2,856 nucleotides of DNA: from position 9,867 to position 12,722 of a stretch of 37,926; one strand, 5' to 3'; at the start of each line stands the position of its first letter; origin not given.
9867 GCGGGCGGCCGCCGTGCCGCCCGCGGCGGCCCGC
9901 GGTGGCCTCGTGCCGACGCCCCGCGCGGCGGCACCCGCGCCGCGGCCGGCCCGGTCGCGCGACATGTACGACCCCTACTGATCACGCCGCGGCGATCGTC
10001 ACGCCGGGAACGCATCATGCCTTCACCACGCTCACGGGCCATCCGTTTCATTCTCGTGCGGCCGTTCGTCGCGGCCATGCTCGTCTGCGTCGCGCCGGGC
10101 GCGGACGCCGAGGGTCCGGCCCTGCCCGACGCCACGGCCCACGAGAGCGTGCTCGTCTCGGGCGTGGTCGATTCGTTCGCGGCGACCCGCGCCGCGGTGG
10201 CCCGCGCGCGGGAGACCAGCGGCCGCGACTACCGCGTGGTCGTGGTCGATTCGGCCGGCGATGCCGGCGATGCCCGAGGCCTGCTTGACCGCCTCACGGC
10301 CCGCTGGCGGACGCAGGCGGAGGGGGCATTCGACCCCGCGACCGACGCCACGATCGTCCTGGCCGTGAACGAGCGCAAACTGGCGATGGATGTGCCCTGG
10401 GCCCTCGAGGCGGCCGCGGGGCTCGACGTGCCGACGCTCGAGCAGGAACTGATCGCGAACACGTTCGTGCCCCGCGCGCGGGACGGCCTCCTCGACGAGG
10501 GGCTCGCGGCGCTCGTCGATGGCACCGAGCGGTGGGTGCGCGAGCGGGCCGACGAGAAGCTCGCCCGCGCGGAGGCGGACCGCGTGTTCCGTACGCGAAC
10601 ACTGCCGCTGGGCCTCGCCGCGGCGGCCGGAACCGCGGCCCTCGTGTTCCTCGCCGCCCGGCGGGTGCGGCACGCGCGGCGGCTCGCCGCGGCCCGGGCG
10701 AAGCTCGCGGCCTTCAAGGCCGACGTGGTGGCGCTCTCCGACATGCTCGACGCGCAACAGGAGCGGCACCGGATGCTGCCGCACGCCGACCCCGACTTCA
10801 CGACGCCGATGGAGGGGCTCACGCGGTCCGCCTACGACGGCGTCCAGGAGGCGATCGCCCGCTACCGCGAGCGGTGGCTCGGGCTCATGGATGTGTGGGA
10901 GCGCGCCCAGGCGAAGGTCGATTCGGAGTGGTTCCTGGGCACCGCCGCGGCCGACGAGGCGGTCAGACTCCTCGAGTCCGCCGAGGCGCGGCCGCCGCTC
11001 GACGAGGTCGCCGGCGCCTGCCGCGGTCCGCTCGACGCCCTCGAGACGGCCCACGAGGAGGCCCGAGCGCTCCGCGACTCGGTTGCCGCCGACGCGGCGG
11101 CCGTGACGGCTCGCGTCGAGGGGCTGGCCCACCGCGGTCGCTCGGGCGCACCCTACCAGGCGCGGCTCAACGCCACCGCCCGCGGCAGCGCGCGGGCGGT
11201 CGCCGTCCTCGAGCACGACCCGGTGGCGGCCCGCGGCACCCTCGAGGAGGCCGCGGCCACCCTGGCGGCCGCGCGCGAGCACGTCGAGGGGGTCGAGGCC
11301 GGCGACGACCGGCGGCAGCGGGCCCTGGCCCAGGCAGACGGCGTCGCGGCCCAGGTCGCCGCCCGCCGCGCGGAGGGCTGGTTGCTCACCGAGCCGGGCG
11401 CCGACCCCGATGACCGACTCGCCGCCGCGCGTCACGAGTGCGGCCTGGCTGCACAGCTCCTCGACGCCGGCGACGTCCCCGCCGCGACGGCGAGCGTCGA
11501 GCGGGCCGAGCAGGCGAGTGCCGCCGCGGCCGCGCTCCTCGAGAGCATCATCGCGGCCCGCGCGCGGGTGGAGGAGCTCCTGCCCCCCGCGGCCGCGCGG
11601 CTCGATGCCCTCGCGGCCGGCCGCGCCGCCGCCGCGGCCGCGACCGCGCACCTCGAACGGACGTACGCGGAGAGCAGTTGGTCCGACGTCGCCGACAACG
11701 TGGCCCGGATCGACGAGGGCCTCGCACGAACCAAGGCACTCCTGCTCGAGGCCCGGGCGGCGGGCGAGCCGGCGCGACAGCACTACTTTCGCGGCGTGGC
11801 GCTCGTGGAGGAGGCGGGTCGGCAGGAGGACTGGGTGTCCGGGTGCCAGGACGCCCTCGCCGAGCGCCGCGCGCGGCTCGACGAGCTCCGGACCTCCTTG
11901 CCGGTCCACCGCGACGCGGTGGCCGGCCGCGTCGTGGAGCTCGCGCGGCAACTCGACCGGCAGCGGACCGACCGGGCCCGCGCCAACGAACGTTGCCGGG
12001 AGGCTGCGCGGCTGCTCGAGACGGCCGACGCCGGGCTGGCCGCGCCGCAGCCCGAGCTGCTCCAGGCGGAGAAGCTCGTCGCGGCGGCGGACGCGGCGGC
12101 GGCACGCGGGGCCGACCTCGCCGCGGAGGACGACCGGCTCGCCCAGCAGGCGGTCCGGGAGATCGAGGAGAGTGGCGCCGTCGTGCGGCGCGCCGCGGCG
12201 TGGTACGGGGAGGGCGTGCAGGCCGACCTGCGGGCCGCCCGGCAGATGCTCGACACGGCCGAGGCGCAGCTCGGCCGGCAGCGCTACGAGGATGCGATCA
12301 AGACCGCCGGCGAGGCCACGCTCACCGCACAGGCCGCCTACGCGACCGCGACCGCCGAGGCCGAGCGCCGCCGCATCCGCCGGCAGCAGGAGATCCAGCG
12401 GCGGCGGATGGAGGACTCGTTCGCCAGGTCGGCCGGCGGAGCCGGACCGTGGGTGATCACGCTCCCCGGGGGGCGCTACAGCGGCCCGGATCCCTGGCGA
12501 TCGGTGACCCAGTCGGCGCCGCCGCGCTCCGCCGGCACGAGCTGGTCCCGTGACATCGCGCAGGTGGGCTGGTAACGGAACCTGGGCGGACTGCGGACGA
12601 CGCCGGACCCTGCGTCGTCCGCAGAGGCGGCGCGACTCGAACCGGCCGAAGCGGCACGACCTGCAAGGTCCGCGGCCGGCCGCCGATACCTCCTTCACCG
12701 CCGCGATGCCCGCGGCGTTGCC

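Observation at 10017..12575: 852-aa fusion of an exported TPM-like domain, one TM helix and a ~620-aa EzrA/spectrin-like helical domain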

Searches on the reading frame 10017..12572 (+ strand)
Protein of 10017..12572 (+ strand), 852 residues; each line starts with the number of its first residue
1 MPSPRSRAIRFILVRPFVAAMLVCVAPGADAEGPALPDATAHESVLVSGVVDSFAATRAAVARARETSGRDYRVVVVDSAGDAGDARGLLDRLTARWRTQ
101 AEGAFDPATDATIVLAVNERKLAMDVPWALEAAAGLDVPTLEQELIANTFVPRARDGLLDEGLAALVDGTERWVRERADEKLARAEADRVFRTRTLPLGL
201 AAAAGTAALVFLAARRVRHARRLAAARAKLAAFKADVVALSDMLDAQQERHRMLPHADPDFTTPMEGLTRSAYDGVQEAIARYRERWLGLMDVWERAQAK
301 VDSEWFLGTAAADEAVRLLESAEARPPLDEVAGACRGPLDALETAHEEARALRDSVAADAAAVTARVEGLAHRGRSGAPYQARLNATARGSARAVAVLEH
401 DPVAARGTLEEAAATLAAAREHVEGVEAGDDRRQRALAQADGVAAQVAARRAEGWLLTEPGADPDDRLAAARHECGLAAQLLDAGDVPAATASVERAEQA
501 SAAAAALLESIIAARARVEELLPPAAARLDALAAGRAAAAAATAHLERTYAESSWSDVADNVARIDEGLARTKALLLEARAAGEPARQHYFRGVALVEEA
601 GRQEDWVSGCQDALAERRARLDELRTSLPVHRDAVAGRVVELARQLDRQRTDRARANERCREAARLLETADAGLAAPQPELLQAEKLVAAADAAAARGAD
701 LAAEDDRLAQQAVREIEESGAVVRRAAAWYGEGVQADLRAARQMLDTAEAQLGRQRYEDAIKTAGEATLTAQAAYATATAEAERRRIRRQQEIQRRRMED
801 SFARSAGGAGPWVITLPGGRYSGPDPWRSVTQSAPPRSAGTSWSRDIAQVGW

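Call 3: search_protein_families(library=pfam, proteins=[window:10017-12572:+], max_evalue=10)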
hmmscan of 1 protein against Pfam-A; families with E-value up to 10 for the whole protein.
window:10017-12572:+ (852 aa): 2 families
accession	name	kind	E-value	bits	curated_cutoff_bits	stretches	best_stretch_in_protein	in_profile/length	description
PF04536.20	TPM_phosphatase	-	9.9e-05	22.8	22.1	1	57-171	16-123/125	TPM domain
PF11577.13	NEMO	-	0.11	12.9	23.2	1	623-668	17-62/68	NF-kappa-B essential modulator NEMO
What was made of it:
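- On TPM domain (Pfam PF04536): 22.8 bits, E=9.9e-5, residues 57-171 onto profile positions 16-123 of 125 (call 3).
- On EzrA (Pfam PF06160): The window protein gives no hit (call 3).
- Checked: Pfam TPM_phosphatase matches residues 57-171 at E=9.9e-5 and 22.8 bits, just above the 22.1 cut-off (call 3).
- The window protein itself gives no Pfam EzrA hit (call 3).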

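Call 4: search_protein_families(library=ncbifam, proteins=[window:10017-12572:+], max_evalue=10)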
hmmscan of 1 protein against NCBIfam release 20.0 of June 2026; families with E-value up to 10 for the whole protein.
window:10017-12572:+ (852 aa): 1 family
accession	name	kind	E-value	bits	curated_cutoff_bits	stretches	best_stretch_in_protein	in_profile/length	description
TIGR02169.1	SMC_prok_A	equivalog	2.6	5.6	729.4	2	495-680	734-919/1165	chromosome segregation protein SMC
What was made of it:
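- No HAMP, MCP-signal, kinase, GGDEF or other output domain was found by Pfam or NCBIfam (calls 3, 4).
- Tried and rejected: It gave only noise: SMC at 5.6 bits (call 4).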

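Call 5: find_homologous_proteins(query=window:10017-12572:+, max_evalue=0.001)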
Query window:10017-12572:+ (852 aa): 421 proteins with E <= 0.001 among 8000 candidates; the best 120 are listed.
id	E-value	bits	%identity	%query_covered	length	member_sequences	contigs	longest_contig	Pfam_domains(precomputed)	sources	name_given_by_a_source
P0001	0.0e+0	1754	100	100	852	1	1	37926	-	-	-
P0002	0.0e+0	1330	78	99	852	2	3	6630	-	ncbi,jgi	jgi:hypothetical protein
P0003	0.0e+0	1321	78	98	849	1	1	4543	PF04536.21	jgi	-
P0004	0.0e+0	1320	79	96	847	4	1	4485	-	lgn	-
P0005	0.0e+0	1300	79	96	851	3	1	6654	-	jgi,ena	-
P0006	0.0e+0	1291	76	100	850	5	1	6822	PF04536.21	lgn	-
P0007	0.0e+0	1271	75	100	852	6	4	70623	PF04536.21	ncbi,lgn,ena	-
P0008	0.0e+0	1248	75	96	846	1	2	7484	-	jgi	-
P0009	0.0e+0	1150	72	95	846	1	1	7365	-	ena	-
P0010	0.0e+0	1133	71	96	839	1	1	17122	-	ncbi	ncbi:MAG: hypothetical protein ACKOZU_05580 [Planctomycetaceae bacterium]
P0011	0.0e+0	1125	70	97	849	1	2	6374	-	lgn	-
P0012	0.0e+0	1116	69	98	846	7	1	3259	-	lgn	-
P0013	0.0e+0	1106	68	98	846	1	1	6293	-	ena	-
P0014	0.0e+0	1086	67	96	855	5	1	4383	PF04536.21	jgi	jgi:hypothetical protein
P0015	0.0e+0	1080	65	97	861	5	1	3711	-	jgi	jgi:hypothetical protein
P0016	0.0e+0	1068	67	96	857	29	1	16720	PF04536.21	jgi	jgi:hypothetical protein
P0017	0.0e+0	1059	65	98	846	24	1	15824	PF04536.21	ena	-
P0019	0.0e+0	1040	63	98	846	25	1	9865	PF04536.21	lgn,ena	-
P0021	0.0e+0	1030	64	96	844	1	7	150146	PF04536.21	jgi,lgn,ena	jgi:hypothetical protein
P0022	0.0e+0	1029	64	96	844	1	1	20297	PF04536.21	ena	-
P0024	0.0e+0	1028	64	96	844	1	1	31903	PF04536.21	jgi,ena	jgi:hypothetical protein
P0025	0.0e+0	1027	64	96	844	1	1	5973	PF04536.21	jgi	jgi:hypothetical protein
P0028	0.0e+0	1016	62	99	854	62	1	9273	PF06160.18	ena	-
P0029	0.0e+0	1014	62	98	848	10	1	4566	PF04536.21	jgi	jgi:uncharacterized membrane protein YgcG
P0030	0.0e+0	1013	63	96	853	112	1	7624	PF04536.21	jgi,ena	-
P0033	1.2e-297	1008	61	99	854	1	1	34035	PF04536.21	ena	-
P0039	2.9e-295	1000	60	100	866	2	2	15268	PF04536.21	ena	-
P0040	4.2e-295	999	61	99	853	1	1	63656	PF04536.21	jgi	jgi:hypothetical protein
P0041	7.2e-295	999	61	99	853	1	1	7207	PF04536.21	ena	-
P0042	1.7e-294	997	61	99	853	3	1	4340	PF04536.21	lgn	-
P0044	2.6e-294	997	61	99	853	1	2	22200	PF04536.21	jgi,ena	-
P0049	1.0e-292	991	60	98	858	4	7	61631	PF04536.21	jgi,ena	-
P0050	1.5e-292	991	62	97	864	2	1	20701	PF04536.21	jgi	jgi:hypothetical protein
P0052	1.8e-292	991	62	95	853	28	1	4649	PF04536.21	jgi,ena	-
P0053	1.8e-292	991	62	98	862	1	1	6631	PF04536.21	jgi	jgi:hypothetical protein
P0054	1.0e-291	988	61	96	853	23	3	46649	PF04536.21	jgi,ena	jgi:hypothetical protein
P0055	2.7e-291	987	61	98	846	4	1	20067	PF04536.21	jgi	jgi:hypothetical protein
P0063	1.2e-288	978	60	99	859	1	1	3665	PF04536.21,PF06160.18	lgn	-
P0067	4.6e-288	976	61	96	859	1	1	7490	PF04536.21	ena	-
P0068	5.7e-288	976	59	100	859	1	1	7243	PF04536.21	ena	-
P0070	7.0e-288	975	60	100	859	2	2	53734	PF04536.21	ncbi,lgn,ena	-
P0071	9.6e-288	975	59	100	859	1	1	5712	PF04536.21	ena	-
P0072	1.0e-287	975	60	99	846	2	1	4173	PF04536.21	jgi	jgi:hypothetical protein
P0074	2.1e-287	974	61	96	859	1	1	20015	PF04536.21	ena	-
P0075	2.1e-287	974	59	100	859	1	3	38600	PF04536.21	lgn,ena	-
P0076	2.3e-287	974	59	100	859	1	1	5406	PF04536.21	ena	-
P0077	2.4e-287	974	59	100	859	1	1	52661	PF04536.21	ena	-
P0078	2.4e-287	974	59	99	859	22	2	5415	PF04536.21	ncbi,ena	-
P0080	3.8e-287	973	59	100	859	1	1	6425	PF04536.21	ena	-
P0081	3.9e-287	973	60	96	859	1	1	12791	PF04536.21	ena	-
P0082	4.2e-287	973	60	96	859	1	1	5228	PF04536.21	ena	-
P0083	4.5e-287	973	60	96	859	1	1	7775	PF04536.21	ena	-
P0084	4.6e-287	973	59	100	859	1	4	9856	PF04536.21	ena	-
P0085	5.1e-287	973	59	100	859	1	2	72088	PF04536.21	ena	-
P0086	5.4e-287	973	59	98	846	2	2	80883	PF04536.21,PF06160.18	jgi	jgi:hypothetical protein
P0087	5.4e-287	973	59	100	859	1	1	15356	PF04536.21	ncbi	-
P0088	6.4e-287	972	59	99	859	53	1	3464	PF04536.21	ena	-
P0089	7.7e-287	972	60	96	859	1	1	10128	PF04536.21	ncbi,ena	ncbi:MAG: TPM domain-containing protein [Pirellulales bacterium]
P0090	8.1e-287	972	59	100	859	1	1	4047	PF04536.21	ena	-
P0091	8.3e-287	972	60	96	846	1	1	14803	PF04536.21,PF06160.18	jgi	jgi:hypothetical protein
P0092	8.5e-287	972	59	98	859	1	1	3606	PF04536.21,PF06160.18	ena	-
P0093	9.9e-287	972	60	96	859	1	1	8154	PF04536.21,PF06160.18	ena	-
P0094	1.1e-286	972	60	96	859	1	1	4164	PF04536.21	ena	-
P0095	1.3e-286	971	59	100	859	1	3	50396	PF04536.21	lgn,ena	-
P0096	1.3e-286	971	59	100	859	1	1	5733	PF04536.21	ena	-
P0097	1.7e-286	971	60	96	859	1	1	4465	PF04536.21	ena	-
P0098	2.7e-286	970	60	98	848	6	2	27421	PF04536.21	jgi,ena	-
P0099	3.5e-286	970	60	96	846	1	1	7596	PF04536.21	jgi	-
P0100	6.6e-286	969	59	100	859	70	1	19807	PF04536.21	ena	-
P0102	8.2e-286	969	60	99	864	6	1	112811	PF04536.21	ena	-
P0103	8.6e-286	969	59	99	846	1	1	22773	PF04536.21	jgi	-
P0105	9.7e-286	968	58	99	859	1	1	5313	PF04536.21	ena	-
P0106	1.2e-285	968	59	100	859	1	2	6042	PF04536.21,PF06160.18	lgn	-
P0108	3.9e-285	966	60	99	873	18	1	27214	PF06160.18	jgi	jgi:hypothetical protein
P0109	1.2e-284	965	59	100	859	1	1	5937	PF04536.21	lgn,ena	-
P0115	9.3e-283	959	60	96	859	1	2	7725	PF04536.21,PF06160.18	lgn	-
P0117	5.5e-282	956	59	96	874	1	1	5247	PF06160.18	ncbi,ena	-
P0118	5.7e-282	956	59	96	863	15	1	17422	PF04536.21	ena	-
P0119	9.9e-282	955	59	96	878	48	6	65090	PF06160.18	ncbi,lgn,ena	-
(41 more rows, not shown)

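Call 6: search_solved_structures(query=window:10017-12572:+, max_evalue=10, show_alignments=2)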
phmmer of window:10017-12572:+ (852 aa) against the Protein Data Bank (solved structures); distinct sequences matched with E-value up to 10: 0.

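Call 13: search_protein_families(library=pfam, alignment_id=A1, max_evalue=0.1)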
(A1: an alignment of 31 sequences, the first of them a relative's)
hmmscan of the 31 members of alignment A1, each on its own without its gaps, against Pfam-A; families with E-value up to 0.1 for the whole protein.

A. member 1, P0001 (852 aa): 1 family
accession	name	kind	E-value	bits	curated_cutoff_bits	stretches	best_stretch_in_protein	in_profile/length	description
PF04536.20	TPM_phosphatase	-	9.9e-05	22.8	22.1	1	57-171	16-123/125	TPM domain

B. families by the number of members that match (of 31 scanned): 5 families
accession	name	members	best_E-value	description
PF04536.20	TPM_phosphatase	27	4.7e-07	TPM domain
PF06160.17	EzrA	18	5.4e-06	Septation ring formation regulator, EzrA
PF19740.4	DUF6229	6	0.0037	Family of unknown function (DUF6229)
PF13747.11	DUF4164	1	0.0017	Domain of unknown function (DUF4164)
PF12868.12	DUF3824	1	0.028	Domain of unknwon function (DUF3824)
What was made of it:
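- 10134..10541 (+): Exported TPM domain, about residues 40-175. Conserved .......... lies at residues 69-78. Pfam PF04536 matches residues 57-171 at 22.8 bits against a 22.1 cut-off (call 3), and matches 27 of 31 homologues (call 13).
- On EzrA (Pfam PF06160): 18 of 31 match at E≤0.1 (call 13).
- Checked: It also matches 27 of 31 homologues (call 13).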

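Call 14: search_solved_structures(query=A1, max_evalue=10, show_alignments=3)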
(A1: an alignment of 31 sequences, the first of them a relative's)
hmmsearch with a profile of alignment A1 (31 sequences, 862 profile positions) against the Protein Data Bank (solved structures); distinct sequences matched with E-value up to 10: 1.
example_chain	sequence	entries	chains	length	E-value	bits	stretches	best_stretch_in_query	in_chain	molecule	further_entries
8oyy_A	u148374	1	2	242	0.18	13.1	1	349-451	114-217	De novo designed soluble GPCR-like protein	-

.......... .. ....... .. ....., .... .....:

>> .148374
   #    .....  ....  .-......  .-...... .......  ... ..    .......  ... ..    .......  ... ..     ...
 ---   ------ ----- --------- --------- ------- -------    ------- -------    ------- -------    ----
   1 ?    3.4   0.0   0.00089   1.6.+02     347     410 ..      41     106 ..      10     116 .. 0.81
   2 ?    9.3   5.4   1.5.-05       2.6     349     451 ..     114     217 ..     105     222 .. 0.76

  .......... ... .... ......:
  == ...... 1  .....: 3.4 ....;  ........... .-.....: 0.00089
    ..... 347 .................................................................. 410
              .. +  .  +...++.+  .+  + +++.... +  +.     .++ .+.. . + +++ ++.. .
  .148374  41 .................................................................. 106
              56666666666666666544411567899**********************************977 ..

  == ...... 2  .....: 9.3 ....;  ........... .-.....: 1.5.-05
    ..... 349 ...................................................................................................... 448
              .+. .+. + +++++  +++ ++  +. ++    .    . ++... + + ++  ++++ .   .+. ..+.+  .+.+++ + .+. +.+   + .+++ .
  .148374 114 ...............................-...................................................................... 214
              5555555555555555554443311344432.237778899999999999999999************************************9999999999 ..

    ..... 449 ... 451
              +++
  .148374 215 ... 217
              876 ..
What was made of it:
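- Profile searches of PDB sequences miss 4UXV (call 14).
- Tried and rejected: The single protein (call 6) and the clade profile (call 14) gave nothing useful.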

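Call 15: search_protein_families(library=pfam, proteins=[P0028, P0063, P0086, P0108, P0119, P0117, P0091], max_evalue=0.1)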
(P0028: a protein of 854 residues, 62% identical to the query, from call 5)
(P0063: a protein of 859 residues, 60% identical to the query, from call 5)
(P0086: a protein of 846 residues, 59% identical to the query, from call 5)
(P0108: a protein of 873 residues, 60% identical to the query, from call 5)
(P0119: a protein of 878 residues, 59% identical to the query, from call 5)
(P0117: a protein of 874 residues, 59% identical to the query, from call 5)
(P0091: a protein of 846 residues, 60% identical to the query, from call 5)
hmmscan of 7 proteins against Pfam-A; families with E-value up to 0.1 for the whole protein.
P0028 (854 aa): 2 families
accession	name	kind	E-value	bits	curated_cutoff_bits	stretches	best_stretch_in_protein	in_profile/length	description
PF06160.17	EzrA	-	5.4e-06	25.4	39.6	1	398-623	188-407/557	Septation ring formation regulator, EzrA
PF04536.20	TPM_phosphatase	-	2.3e-05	24.8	22.1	1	49-168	14-123/125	TPM domain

P0063 (859 aa): 3 families
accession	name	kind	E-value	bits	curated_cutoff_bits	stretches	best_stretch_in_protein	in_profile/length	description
PF04536.20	TPM_phosphatase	-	1.2e-06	28.9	22.1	1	60-178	14-124/125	TPM domain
PF06160.17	EzrA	-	0.00011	21.1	39.6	1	338-607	117-385/557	Septation ring formation regulator, EzrA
PF19740.4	DUF6229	-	0.057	13.8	25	0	96-119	5-30/62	Family of unknown function (DUF6229)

P0086 (846 aa): 3 families
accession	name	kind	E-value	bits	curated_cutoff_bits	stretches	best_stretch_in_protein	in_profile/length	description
PF04536.20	TPM_phosphatase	-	6.9e-06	26.5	22.1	1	48-165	15-124/125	TPM domain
PF06160.17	EzrA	-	0.00033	19.6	39.6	1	326-544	118-337/557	Septation ring formation regulator, EzrA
PF19740.4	DUF6229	-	0.023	15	25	1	83-106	5-30/62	Family of unknown function (DUF6229)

P0108 (873 aa): 1 family
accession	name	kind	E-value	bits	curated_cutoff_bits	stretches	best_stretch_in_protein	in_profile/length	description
PF06160.17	EzrA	-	1.2e-05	24.3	39.6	1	412-638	182-405/557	Septation ring formation regulator, EzrA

P0119 (878 aa): 1 family
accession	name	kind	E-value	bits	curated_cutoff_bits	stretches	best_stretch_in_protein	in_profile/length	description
PF06160.17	EzrA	-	2.3e-05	23.3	39.6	1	361-573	124-337/557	Septation ring formation regulator, EzrA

P0117 (874 aa): 3 families
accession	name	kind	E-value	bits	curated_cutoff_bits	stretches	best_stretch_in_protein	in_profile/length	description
PF06160.17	EzrA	-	3.8e-05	22.6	39.6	1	414-629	186-398/557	Septation ring formation regulator, EzrA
PF04536.20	TPM_phosphatase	-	0.00039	20.9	22.1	1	63-186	15-123/125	TPM domain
PF13747.11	DUF4164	-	0.0017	19.2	27.2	1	425-473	4-52/89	Domain of unknown function (DUF4164)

P0091 (846 aa): 2 families
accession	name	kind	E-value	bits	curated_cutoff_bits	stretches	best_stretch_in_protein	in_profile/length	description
PF04536.20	TPM_phosphatase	-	6.9e-06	26.5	22.1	1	48-165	15-124/125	TPM domain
PF19740.4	DUF6229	-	0.023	15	25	1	83-106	5-30/62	Family of unknown function (DUF6229)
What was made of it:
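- On EzrA (Pfam PF06160): Homologues score 19.6-25.4 bits (call 15).
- The hits are collinear: protein ~340-620 onto profile ~117-400 (calls 13, 15). All relatives score below the 39.6-bit cut-off (call 15).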

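Call 19: find_related_loci(query=A1, collection=genome_contigs, flank=8000)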
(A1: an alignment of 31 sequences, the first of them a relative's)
Query A1 (852 aa) in genome_contigs; peptide patterns used: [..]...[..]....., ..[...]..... (x = any residue, [..] = any of these).
164 stretches matched a pattern; 130 encode a relative of the query (tblastn E <= 1e-3); the best 80 are kept; 80 distinct loci.
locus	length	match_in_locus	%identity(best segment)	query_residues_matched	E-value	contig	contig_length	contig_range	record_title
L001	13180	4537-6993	79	34-852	0e+0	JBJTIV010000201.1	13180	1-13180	MAG: Planctomycetaceae bacterium isolate samp_4312_metabat2_113 samp_4312_725565, whole genome shotgun sequence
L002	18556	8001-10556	74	1-852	0e+0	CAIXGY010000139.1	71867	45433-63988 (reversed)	MAG: uncultured Planctomycetaceae bacterium isolate LaPlata-a_bin-0093 genome assembly, contig: bin-0093:139/338, whole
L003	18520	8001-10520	64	17-852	0e+0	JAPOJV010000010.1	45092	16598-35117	MAG: bacterium isolate bin72 k141_1258318_length_45092_cov_54.5108, whole genome shotgun sequence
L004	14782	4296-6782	65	29-852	0e+0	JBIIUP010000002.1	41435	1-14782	MAG: Pirellulales bacterium isolate ME2004-09-02_3300034061_group2_bin12 Rohwer_bin1689_scaffold_395_c1, whole genome sh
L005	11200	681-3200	64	17-852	0e+0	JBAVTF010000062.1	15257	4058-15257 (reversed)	MAG: Pirellulales bacterium isolate MFD03852_ilm_asm_bin10 k127_178576, whole genome shotgun sequence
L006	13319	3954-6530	63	5-852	0e+0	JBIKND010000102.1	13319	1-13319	MAG: Pirellulales bacterium isolate ME2014-09-21_3300035681_group5_bin192 Rohwer_bin1714_scaffold_3564_c1, whole genome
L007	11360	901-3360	71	34-852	0e+0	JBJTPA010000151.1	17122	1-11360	MAG: Planctomycetaceae bacterium isolate samp_4449_metadecoder_387 samp_4449_1061771, whole genome shotgun sequence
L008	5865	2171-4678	60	17-852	0e+0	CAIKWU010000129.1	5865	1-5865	MAG: uncultured Planctomycetaceae bacterium isolate Loclat_bin-01959 genome assembly, contig: bin-01959:129/652, whole g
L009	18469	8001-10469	62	34-852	0e+0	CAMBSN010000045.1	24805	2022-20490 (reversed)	MAG: Candidatus Kuenenia stuttgartiensis isolate AE-24oct19-66 genome assembly, contig: AE-24oct19-C2766, whole genome s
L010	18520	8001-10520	64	17-852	0e+0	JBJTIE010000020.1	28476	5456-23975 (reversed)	MAG: Planctomycetaceae bacterium isolate samp_4313_metabat2_206 samp_4313_115444, whole genome shotgun sequence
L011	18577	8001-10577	62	5-852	0e+0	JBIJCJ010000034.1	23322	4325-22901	MAG: Pirellulales bacterium isolate ME2006-08-18D11_3300042945_group2_bin248 Rohwer_bin1692_scaffold_1707_c1, whole geno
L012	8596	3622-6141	60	17-852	0e+0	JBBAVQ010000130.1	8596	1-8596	MAG: Pirellulales bacterium isolate EUL_327 ctg130-EUL_327, whole genome shotgun sequence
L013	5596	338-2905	60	10-852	0e+0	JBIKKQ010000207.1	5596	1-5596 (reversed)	MAG: Pirellulales bacterium isolate ME2014-08-05_3300044627_group5_bin114 Rohwer_bin1713_scaffold_21531_c1, whole genome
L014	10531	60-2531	58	43-852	0e+0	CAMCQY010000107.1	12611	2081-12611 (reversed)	MAG: Candidatus Kuenenia stuttgartiensis isolate MiE-14oct19-235 genome assembly, contig: MiE-14oct19-C7673, whole genom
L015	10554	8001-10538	57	20-852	0e+0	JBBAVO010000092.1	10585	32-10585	MAG: Pirellulales bacterium isolate EUL_325 ctg92-EUL_325, whole genome shotgun sequence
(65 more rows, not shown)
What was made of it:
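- Phylum: named hits are planctomycete MAGs (calls 5, 19).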
